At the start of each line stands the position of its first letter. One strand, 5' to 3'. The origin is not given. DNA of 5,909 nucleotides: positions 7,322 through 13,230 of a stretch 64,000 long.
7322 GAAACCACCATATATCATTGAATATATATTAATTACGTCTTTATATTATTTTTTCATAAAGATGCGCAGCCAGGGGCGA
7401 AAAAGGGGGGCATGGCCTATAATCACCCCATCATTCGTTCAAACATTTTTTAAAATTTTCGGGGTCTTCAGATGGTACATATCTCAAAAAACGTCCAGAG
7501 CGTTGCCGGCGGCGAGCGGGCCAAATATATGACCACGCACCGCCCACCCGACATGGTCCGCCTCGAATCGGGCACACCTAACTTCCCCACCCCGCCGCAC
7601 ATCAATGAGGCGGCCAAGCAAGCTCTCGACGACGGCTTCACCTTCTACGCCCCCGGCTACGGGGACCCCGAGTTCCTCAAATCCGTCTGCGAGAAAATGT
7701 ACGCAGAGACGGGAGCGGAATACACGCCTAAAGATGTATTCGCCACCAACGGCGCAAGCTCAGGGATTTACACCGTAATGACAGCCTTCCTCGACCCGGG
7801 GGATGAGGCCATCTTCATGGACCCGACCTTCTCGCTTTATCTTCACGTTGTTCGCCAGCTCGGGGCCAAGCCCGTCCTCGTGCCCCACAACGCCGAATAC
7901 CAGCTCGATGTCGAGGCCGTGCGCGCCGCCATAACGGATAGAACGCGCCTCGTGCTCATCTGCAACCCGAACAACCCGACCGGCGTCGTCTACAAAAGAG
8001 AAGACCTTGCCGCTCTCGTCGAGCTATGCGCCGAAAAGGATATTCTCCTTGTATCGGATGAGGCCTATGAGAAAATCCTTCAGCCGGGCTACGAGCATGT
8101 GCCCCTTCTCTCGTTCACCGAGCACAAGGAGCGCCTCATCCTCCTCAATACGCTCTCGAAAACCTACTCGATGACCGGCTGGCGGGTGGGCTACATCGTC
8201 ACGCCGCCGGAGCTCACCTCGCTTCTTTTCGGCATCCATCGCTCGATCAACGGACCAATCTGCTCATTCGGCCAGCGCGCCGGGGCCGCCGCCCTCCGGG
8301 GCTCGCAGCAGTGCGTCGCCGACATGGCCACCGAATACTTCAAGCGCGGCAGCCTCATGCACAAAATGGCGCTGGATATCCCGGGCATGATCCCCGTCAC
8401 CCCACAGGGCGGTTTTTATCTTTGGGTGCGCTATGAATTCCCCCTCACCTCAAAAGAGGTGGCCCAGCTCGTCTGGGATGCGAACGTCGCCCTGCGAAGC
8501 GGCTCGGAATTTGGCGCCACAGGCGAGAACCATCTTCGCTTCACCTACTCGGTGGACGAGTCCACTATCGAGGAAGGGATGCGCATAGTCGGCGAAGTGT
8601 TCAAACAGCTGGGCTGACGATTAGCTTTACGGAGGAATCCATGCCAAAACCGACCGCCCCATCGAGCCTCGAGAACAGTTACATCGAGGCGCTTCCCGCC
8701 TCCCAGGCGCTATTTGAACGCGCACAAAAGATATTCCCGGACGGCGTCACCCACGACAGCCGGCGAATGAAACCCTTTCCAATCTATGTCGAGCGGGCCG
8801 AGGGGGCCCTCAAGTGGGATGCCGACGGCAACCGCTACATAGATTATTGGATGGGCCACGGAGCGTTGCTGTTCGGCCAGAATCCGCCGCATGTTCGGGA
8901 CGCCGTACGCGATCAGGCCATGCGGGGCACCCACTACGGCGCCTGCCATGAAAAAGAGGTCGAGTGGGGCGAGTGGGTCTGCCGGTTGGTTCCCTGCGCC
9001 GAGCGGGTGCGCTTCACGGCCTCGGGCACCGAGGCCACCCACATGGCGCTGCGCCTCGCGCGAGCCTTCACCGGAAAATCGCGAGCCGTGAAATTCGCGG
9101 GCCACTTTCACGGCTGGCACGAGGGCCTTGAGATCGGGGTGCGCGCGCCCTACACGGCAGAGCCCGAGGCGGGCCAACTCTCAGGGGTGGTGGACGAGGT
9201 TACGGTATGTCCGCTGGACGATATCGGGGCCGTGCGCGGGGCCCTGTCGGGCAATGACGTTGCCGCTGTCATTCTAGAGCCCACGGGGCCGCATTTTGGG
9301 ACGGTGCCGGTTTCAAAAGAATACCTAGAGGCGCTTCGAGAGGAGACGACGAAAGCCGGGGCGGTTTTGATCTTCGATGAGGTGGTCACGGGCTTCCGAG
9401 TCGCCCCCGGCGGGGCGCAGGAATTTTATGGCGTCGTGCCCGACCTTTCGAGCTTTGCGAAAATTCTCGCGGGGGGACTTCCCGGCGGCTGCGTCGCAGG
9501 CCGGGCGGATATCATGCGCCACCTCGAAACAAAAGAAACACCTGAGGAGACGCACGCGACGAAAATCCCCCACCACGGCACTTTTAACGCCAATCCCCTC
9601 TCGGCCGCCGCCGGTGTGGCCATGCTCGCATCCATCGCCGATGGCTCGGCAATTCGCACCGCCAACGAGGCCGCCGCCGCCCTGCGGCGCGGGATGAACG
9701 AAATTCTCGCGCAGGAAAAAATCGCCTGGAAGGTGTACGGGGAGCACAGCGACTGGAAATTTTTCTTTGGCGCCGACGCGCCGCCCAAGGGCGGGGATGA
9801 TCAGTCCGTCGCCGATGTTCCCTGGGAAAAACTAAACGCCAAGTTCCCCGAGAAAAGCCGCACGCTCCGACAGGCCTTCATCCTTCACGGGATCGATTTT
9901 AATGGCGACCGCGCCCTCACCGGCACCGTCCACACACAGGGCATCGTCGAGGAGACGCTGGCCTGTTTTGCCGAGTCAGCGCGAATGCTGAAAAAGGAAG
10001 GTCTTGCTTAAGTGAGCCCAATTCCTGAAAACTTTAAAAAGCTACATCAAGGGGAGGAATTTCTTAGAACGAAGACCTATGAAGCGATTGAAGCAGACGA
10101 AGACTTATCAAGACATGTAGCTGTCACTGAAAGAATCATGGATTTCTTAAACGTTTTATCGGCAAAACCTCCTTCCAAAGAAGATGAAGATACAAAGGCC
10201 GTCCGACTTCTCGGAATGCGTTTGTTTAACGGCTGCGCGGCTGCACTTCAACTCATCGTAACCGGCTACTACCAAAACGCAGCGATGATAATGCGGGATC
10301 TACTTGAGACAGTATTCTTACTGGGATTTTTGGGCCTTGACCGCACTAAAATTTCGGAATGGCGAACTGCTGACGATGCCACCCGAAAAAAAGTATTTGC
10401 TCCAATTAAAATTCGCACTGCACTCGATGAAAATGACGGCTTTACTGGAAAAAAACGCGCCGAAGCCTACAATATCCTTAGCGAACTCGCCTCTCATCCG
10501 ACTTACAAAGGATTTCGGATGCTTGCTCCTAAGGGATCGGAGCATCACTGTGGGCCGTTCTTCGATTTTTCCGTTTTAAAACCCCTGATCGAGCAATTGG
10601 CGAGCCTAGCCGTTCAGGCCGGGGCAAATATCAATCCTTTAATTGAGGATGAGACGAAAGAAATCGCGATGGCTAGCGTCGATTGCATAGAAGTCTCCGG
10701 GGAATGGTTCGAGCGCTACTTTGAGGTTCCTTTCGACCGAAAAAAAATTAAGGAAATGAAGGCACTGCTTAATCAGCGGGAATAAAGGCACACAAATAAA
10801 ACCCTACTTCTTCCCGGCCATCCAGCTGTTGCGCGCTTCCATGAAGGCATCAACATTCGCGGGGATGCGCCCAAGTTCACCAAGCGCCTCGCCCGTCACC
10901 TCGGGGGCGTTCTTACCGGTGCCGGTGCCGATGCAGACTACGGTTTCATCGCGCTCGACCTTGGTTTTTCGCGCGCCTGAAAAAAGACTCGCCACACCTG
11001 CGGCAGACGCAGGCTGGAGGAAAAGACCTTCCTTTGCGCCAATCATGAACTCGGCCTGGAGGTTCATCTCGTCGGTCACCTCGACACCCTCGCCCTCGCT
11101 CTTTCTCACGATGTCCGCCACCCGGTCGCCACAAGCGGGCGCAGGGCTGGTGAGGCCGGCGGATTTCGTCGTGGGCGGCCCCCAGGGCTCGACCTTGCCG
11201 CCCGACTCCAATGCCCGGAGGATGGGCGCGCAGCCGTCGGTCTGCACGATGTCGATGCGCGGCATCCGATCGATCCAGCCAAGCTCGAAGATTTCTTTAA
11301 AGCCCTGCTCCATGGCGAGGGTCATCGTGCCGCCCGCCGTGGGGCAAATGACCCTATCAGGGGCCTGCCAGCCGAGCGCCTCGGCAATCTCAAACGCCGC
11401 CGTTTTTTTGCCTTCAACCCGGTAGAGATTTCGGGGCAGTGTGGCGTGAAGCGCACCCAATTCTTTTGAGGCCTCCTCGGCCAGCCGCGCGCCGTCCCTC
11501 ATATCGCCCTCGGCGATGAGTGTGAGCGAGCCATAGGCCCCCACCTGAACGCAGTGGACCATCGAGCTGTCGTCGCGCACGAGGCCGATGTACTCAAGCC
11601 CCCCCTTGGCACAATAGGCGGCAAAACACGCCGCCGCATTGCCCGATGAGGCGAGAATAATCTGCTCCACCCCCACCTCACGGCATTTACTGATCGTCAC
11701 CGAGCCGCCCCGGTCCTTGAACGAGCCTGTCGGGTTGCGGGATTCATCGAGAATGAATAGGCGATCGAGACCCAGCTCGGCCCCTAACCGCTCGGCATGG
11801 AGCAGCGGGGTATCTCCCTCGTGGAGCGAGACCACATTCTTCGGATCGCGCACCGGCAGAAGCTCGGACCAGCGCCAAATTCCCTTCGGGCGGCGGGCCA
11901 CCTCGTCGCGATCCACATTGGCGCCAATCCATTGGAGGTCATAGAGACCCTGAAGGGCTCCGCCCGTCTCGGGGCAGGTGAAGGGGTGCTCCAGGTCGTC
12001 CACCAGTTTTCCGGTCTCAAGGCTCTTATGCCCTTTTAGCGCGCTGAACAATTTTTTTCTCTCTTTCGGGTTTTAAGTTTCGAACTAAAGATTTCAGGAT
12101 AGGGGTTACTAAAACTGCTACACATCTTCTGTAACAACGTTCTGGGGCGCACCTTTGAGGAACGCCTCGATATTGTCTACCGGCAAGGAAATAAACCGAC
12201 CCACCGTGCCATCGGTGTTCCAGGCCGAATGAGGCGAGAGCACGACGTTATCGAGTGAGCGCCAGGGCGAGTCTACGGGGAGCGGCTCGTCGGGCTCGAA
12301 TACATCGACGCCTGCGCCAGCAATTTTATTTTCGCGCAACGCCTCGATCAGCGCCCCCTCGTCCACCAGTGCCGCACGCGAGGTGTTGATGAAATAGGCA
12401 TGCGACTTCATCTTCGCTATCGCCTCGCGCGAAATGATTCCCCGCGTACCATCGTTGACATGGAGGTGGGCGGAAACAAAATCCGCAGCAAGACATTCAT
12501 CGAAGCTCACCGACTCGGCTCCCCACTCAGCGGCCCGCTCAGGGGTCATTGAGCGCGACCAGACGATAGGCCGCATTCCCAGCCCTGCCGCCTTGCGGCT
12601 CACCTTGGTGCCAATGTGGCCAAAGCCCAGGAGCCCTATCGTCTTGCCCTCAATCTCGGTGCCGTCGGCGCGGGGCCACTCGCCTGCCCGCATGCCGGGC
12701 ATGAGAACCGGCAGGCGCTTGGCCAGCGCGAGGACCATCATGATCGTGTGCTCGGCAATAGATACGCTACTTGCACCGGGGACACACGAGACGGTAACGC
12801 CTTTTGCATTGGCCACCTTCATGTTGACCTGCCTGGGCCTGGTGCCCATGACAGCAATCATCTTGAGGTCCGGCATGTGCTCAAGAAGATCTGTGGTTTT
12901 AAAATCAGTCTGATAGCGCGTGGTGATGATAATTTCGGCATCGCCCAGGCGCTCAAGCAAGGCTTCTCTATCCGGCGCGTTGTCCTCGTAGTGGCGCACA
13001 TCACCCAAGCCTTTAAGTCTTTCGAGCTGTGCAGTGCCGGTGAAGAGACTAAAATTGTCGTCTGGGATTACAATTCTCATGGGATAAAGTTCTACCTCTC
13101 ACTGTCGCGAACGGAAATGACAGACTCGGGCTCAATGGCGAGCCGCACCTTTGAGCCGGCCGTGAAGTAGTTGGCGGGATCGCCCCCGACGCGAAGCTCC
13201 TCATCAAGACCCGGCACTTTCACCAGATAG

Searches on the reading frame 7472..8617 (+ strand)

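Call 48: search_protein_families(library=pfam, proteins=[window:7472-8617:+], max_evalue=0.00001)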
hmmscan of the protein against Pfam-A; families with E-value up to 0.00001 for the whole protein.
window:7472-8617:+ (381 aa): 5 families
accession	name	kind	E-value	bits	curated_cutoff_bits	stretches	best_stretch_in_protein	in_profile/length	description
PF00155.27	Aminotran_1_2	-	2.6e-67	228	19.7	1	27-370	2-358/361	Aminotransferase class I and II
PF01041.23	DegT_DnrJ_EryC1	-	1.6e-11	44.5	19.8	1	87-198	40-147/360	DegT/DnrJ/EryC1/StrS aminotransferase family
PF00266.25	Aminotran_5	-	2.5e-08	33.7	21.5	1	88-198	63-177/371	Aminotransferase class-V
PF01053.26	Cys_Met_Meta_PP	-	5.7e-07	28.8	27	1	88-199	69-176/381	Cys/Met metabolism PLP-dependent enzyme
PF01212.27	Beta_elim_lyase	-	8.7e-06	25.7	27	0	63-198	28-170/288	Beta-eliminating lyase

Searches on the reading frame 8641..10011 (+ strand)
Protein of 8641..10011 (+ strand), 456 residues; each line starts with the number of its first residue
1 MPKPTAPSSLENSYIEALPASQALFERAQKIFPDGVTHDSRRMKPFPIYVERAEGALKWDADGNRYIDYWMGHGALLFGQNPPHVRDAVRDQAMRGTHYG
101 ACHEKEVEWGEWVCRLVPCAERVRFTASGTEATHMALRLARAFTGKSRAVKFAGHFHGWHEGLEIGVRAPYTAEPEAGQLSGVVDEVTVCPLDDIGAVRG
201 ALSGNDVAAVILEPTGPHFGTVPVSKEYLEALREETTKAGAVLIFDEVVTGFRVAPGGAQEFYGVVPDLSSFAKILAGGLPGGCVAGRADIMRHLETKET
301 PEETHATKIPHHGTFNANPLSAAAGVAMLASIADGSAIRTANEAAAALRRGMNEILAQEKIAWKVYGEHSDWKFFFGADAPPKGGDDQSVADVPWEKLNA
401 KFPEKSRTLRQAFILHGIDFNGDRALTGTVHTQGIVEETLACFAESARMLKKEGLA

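Call 48: search_protein_families(library=pfam, proteins=[window:8641-10011:+], max_evalue=0.00001)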
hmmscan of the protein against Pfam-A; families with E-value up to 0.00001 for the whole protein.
window:8641-10011:+ (456 aa): 1 family
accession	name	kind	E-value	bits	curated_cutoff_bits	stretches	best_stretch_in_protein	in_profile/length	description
PF00202.27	Aminotran_3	-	1.5e-53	182.4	30.5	1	41-361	4-335/403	Aminotransferase class-III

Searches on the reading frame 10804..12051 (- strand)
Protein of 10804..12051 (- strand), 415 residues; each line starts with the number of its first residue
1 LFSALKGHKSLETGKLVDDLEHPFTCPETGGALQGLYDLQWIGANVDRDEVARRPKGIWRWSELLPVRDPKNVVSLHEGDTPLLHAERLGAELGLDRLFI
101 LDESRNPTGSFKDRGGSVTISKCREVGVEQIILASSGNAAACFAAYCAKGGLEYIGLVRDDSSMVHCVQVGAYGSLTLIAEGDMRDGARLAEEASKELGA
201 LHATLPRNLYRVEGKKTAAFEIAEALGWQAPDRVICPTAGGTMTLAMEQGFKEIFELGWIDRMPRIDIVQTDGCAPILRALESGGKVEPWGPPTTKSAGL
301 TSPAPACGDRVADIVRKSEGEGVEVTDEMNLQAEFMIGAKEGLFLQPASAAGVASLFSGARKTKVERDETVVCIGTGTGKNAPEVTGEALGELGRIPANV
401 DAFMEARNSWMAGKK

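Call 48: search_protein_families(library=pfam, proteins=[window:10804-12051:-], max_evalue=0.00001)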
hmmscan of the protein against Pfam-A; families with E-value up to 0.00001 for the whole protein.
window:10804-12051:- (415 aa): 1 family
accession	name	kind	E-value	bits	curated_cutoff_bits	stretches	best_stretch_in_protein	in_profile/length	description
PF00291.31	PALP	-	3e-57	194.6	35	1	74-377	1-295/295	Pyridoxal-phosphate dependent enzyme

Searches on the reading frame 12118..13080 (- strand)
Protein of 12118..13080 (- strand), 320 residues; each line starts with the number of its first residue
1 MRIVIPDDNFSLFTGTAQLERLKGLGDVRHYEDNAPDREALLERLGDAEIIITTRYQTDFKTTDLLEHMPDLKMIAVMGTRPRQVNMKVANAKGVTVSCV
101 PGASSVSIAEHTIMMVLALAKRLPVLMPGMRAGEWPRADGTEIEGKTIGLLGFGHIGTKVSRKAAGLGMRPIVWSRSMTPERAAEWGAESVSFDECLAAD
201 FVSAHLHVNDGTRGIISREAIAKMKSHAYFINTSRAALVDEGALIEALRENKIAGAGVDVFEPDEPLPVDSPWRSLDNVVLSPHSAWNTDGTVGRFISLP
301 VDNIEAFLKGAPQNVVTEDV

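Call 48: search_protein_families(library=pfam, proteins=[window:12118-13080:-], max_evalue=0.00001)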
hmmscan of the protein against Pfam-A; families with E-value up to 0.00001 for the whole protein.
window:12118-13080:- (320 aa): 2 families
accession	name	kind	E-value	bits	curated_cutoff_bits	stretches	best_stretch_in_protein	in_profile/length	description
PF02826.25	2-Hacid_dh_C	-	7.1e-53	179.1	25.1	1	113-286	1-178/178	D-isomer specific 2-hydroxyacid dehydrogenase, NAD binding domain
PF00389.36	2-Hacid_dh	-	4.3e-18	65.7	24.6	1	24-316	17-133/134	D-isomer specific 2-hydroxyacid dehydrogenase, catalytic domain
